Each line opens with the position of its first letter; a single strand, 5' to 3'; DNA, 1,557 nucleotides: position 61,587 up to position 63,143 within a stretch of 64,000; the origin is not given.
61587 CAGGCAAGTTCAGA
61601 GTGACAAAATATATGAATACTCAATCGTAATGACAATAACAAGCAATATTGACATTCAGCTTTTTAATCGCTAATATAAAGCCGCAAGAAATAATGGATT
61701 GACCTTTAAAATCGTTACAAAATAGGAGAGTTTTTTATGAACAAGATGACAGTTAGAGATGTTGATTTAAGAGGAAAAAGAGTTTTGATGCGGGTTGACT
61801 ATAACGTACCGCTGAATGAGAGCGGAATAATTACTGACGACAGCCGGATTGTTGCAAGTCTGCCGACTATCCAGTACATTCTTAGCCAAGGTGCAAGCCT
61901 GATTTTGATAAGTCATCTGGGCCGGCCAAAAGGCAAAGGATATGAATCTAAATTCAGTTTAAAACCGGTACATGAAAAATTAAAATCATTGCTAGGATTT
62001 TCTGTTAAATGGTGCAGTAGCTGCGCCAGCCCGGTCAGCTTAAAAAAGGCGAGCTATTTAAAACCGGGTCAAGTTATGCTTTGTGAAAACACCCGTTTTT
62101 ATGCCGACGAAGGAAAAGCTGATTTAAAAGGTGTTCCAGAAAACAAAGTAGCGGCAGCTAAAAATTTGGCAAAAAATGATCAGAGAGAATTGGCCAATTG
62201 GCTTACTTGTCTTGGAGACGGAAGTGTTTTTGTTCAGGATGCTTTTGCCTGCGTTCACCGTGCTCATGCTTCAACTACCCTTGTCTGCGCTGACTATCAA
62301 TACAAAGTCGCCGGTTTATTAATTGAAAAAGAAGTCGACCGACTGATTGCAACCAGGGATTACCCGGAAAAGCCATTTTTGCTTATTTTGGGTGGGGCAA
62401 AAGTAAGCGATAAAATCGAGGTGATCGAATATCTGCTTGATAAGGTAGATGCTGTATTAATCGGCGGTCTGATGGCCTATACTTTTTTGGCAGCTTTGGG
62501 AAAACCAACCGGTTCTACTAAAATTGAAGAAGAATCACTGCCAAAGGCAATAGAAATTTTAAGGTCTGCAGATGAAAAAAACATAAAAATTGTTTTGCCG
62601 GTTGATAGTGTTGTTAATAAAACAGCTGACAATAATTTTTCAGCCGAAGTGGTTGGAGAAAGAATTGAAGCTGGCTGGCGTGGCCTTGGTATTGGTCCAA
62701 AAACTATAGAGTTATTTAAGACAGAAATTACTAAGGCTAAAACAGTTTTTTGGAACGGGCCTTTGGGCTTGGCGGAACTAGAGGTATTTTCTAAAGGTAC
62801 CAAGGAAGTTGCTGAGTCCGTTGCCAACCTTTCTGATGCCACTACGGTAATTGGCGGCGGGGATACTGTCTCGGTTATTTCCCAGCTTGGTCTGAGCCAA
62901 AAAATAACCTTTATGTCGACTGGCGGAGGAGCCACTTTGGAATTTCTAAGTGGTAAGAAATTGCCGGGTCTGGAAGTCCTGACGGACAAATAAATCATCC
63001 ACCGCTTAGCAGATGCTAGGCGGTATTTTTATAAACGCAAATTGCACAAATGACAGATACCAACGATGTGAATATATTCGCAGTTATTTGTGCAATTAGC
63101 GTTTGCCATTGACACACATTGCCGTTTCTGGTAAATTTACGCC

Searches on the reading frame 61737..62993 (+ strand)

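Call 41: search_protein_families(library=pfam, proteins=[window:61737-62993:+], max_evalue=0.00001)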
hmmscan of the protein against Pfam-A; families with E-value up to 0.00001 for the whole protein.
window:61737-62993:+ (418 aa): 1 family
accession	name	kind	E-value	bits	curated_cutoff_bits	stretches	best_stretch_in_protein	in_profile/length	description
PF00162.24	PGK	-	4.1e-132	441.2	27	1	6-407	1-379/379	Phosphoglycerate kinase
